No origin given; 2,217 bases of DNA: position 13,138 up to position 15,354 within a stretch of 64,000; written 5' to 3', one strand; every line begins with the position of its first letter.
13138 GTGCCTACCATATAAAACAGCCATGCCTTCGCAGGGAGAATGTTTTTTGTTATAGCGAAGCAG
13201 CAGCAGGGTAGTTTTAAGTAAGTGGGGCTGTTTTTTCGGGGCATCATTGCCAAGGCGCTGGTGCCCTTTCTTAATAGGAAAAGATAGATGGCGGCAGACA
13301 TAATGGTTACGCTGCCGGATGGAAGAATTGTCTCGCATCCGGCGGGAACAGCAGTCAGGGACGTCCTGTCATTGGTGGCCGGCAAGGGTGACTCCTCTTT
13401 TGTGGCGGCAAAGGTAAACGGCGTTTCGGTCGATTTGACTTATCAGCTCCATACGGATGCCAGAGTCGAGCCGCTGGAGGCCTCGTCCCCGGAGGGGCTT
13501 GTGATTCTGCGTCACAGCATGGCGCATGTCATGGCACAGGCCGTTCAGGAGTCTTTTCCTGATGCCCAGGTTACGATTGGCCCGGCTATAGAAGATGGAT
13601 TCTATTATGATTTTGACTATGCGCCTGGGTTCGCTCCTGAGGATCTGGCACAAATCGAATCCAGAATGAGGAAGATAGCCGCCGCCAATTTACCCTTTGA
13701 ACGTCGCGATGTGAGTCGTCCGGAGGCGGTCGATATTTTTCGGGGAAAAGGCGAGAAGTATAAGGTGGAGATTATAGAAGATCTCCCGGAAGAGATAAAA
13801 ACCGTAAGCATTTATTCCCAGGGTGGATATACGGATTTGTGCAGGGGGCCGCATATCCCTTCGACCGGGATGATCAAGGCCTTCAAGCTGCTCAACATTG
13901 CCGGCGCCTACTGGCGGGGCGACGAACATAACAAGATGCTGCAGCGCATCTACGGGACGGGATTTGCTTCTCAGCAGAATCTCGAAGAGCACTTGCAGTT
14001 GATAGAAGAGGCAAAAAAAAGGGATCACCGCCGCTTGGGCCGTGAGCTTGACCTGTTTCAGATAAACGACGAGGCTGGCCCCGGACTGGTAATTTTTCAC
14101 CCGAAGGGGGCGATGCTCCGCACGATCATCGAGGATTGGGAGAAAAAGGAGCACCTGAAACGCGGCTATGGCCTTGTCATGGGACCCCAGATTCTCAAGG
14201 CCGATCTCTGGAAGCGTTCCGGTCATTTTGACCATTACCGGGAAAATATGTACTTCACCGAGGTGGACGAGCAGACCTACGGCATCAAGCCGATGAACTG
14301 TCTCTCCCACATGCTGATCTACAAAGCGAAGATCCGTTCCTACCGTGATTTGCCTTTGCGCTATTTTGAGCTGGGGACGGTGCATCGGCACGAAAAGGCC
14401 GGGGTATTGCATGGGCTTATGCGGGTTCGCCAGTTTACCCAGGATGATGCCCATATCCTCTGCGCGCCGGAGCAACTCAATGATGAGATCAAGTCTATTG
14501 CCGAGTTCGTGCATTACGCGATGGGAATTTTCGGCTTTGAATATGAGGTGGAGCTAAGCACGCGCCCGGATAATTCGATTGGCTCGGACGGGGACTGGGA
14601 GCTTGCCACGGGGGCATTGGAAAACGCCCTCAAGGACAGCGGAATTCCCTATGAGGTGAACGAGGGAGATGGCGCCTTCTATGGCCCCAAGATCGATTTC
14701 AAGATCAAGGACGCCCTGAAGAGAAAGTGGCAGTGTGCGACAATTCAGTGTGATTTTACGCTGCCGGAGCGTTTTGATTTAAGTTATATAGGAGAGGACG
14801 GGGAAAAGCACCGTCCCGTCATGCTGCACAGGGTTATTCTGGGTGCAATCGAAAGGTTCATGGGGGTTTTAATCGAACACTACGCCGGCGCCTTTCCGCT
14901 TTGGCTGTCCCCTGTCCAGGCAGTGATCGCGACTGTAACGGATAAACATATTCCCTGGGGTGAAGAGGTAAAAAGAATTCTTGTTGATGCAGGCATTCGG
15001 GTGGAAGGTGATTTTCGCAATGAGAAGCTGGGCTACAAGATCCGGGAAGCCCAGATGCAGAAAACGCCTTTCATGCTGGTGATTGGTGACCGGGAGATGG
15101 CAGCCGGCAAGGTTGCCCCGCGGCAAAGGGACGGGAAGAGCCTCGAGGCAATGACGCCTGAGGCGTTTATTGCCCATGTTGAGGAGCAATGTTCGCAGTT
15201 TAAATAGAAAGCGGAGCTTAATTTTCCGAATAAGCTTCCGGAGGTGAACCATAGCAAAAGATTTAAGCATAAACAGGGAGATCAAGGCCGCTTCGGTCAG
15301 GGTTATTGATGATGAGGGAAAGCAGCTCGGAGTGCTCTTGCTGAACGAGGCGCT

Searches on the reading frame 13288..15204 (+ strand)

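Call 11: search_protein_families(library=pfam, proteins=[window:13288-15204:+], max_evalue=0.00001)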
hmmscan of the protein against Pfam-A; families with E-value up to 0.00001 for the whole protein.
window:13288-15204:+ (639 aa): 4 families
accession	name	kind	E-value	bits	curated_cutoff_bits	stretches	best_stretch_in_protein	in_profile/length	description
PF00587.30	tRNA-synt_2b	-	8.6e-46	156.7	29.3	1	325-532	4-179/179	tRNA synthetase class II core domain (G, H, P, S and T)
PF03129.25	HGTP_anticodon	-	7.6e-20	71.3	21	1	544-633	1-93/94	Anticodon binding domain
PF07973.19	tRNA_SAD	-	7.6e-18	64.7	24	1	173-222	1-44/44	Threonyl and Alanyl tRNA synthetase second additional domain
PF02824.27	TGS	-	2.8e-06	27.7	22.2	1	6-61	2-57/60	TGS domain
